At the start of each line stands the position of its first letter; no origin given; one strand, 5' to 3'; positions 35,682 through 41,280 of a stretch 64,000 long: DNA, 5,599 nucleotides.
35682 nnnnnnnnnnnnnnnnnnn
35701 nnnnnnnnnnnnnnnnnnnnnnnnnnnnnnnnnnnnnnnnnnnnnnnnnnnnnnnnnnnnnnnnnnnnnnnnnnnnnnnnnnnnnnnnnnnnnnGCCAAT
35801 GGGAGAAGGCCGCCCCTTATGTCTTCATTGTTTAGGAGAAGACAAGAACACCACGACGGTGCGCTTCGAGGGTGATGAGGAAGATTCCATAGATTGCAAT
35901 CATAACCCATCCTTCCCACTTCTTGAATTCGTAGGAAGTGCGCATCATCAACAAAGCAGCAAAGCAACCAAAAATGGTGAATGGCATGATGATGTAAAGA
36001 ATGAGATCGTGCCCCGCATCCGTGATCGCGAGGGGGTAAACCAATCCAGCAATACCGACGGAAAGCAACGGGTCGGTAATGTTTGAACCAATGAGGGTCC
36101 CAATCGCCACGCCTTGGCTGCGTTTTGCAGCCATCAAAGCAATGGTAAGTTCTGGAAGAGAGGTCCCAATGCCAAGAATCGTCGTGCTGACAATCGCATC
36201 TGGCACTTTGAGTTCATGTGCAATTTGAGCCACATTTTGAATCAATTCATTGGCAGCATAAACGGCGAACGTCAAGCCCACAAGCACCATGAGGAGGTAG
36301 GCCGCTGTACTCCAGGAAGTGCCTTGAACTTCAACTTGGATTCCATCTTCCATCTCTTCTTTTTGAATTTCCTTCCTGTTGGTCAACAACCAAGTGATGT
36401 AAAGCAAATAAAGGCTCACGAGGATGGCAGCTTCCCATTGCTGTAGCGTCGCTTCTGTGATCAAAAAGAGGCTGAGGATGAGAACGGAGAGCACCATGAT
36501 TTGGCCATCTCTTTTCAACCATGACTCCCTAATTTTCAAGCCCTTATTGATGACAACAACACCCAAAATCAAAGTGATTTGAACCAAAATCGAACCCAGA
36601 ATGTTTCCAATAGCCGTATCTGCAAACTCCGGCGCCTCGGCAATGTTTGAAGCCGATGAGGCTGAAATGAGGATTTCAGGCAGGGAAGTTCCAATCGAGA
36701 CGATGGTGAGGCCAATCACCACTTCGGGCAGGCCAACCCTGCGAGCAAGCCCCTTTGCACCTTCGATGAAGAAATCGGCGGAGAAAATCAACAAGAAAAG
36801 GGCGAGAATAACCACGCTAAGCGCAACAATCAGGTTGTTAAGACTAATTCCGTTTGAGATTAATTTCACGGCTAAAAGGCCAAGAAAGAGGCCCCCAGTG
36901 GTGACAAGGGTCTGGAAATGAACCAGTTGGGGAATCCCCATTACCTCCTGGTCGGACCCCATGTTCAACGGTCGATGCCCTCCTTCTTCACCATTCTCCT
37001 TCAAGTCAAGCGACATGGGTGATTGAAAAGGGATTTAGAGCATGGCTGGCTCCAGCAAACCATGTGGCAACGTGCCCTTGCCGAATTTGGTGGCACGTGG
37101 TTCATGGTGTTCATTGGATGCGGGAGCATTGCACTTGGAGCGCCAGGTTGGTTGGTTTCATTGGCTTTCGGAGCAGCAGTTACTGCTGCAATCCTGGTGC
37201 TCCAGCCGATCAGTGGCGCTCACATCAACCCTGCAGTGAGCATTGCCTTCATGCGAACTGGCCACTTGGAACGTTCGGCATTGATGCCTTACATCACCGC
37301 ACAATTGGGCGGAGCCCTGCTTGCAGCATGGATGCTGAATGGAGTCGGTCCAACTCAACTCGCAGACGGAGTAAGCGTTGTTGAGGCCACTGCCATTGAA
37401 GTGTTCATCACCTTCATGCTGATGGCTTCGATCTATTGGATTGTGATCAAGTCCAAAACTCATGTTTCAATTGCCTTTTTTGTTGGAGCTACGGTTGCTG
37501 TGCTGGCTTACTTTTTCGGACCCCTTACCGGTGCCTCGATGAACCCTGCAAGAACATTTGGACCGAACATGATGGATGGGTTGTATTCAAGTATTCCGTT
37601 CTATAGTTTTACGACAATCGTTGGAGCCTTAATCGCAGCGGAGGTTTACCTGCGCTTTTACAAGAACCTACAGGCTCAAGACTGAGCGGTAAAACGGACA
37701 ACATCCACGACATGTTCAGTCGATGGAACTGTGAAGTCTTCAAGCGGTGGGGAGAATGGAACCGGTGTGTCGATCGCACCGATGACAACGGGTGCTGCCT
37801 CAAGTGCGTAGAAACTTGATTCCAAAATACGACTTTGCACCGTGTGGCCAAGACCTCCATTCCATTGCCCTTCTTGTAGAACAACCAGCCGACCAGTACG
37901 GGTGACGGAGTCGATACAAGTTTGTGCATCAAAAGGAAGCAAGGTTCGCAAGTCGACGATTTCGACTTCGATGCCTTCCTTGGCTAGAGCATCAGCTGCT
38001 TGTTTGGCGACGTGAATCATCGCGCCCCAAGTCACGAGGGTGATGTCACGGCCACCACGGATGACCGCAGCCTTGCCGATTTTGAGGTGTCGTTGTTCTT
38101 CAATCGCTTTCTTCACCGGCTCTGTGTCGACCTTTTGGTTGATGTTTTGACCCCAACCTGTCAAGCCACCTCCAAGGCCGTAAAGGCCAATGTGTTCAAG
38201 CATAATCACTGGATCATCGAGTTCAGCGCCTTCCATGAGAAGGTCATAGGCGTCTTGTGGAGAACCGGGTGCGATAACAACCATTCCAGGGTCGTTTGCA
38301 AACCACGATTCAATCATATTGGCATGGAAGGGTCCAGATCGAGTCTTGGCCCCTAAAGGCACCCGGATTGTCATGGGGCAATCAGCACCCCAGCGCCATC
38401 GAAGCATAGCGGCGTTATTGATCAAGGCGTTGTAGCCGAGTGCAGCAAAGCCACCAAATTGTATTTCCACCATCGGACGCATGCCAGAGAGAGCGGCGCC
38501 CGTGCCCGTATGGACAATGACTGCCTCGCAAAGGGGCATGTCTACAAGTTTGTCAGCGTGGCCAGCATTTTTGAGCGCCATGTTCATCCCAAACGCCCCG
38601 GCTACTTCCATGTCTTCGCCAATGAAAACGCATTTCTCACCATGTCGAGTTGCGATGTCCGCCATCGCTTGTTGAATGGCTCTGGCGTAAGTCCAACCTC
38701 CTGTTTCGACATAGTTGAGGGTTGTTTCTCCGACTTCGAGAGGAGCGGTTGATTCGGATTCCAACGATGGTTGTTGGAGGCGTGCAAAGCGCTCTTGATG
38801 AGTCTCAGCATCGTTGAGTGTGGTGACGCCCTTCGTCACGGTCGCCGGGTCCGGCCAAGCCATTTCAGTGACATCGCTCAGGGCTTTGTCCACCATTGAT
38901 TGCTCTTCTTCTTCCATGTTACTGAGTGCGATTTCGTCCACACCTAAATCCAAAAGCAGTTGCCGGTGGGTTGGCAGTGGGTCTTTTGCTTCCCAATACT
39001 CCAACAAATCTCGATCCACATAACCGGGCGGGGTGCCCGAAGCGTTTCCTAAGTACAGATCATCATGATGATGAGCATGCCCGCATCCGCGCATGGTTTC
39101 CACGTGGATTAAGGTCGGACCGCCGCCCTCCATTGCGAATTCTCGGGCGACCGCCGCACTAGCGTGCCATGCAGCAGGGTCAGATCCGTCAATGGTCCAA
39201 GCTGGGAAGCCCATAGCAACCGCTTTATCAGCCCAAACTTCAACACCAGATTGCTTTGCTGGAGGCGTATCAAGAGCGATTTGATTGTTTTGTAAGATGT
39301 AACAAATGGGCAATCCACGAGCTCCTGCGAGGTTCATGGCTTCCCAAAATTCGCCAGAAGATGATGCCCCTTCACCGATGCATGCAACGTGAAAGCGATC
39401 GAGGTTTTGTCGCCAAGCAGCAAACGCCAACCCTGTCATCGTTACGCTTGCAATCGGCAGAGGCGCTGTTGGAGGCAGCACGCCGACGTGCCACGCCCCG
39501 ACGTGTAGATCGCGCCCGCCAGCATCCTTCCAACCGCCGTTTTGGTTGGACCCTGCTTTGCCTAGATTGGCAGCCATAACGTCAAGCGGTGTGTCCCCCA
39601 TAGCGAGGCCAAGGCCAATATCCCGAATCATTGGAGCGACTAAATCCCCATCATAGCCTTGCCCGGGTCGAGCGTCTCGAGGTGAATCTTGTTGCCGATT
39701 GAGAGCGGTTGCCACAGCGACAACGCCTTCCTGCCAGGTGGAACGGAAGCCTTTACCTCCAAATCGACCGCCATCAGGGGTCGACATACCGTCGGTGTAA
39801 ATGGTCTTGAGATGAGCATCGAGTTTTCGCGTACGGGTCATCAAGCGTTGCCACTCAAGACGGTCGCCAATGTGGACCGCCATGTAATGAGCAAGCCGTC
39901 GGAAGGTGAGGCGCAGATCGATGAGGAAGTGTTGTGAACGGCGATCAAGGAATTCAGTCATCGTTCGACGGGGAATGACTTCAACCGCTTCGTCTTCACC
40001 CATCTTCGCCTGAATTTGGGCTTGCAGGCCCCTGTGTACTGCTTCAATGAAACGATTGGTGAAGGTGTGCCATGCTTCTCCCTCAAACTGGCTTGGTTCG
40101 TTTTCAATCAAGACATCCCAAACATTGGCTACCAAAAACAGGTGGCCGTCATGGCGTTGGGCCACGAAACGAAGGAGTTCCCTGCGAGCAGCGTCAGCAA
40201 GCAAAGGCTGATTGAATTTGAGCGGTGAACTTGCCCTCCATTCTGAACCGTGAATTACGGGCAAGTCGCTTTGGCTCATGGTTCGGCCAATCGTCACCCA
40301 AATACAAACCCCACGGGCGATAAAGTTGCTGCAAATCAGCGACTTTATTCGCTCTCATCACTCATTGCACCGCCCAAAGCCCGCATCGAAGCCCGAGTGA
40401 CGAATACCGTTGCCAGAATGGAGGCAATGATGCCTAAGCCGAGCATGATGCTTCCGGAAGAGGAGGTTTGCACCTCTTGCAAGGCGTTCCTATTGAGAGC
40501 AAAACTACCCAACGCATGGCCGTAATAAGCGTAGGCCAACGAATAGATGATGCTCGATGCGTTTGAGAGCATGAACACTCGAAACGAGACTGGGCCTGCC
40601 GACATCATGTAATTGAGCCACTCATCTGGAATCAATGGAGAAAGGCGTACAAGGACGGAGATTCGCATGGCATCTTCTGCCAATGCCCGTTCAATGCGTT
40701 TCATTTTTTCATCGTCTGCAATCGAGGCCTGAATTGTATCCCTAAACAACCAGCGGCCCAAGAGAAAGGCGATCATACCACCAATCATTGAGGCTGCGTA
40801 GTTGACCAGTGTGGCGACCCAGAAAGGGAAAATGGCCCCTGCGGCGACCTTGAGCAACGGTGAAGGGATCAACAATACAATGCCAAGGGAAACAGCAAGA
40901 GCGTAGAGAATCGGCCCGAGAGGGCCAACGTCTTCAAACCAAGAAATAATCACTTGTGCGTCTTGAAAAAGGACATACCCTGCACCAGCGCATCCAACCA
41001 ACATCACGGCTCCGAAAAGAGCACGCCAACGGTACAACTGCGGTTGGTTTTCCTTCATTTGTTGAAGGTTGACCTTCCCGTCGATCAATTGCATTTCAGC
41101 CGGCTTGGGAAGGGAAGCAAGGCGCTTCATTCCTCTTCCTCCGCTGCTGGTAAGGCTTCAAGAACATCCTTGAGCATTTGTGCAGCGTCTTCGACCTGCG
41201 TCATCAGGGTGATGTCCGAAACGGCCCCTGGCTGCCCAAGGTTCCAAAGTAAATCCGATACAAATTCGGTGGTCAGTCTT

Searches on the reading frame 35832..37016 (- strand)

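Call 22: search_protein_families(library=pfam, proteins=[window:35832-37016:-], max_evalue=0.001)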
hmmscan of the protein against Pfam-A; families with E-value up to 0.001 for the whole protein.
window:35832-37016:- (394 aa): 1 family
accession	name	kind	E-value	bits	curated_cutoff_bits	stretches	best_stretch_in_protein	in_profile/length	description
PF01699.29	Na_Ca_ex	-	8.3e-52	175.6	24.9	2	66-211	3-150/151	Sodium/calcium exchanger protein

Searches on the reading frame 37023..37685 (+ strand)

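Call 22: search_protein_families(library=pfam, proteins=[window:37023-37685:+], max_evalue=0.001)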
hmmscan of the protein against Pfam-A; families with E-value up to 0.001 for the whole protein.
window:37023-37685:+ (220 aa): 1 family
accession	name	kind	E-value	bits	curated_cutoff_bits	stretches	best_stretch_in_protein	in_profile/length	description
PF00230.25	MIP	-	1.4e-37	130.1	25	1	11-209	4-222/222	Major intrinsic protein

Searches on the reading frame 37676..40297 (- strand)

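Call 22: search_protein_families(library=pfam, proteins=[window:37676-40297:-], max_evalue=0.001)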
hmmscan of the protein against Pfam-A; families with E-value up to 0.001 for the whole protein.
window:37676-40297:- (873 aa): 5 families
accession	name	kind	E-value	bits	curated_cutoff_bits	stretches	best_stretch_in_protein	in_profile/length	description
PF00676.26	E1_dh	-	9.8e-35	120.4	22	1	216-482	45-297/300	Dehydrogenase E1 component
PF02780.25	Transketolase_C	-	2.8e-33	114.9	25.9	1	741-863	1-124/124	Transketolase, C-terminal domain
PF02779.29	Transket_pyr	-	2.1e-21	76.8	27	1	536-706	4-172/174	Transketolase, pyrimidine binding domain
PF13292.11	DXP_synthase_N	-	0.00014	21.7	21.2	1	287-342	120-175/274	1-deoxy-D-xylulose-5-phosphate synthase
PF17147.9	PFOR_II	-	0.0002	22.1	27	1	751-811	2-62/102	Pyruvate:ferredoxin oxidoreductase core domain II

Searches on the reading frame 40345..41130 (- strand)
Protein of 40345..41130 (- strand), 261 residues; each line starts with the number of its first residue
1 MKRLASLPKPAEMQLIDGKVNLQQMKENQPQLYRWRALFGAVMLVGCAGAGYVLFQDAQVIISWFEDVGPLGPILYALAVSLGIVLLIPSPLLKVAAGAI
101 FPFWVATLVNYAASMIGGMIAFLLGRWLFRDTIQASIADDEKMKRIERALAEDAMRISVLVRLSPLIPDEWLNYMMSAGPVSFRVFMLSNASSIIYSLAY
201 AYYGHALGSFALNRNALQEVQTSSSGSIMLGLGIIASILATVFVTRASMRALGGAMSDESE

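Call 22: search_protein_families(library=pfam, proteins=[window:40345-41130:-], max_evalue=0.001)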
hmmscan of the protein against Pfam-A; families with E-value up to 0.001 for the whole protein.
window:40345-41130:- (261 aa): 1 family
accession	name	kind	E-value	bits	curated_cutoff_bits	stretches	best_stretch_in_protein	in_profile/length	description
PF09335.16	VTT_dom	-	3.2e-24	86.2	33.9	1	88-205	1-122/123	VTT domain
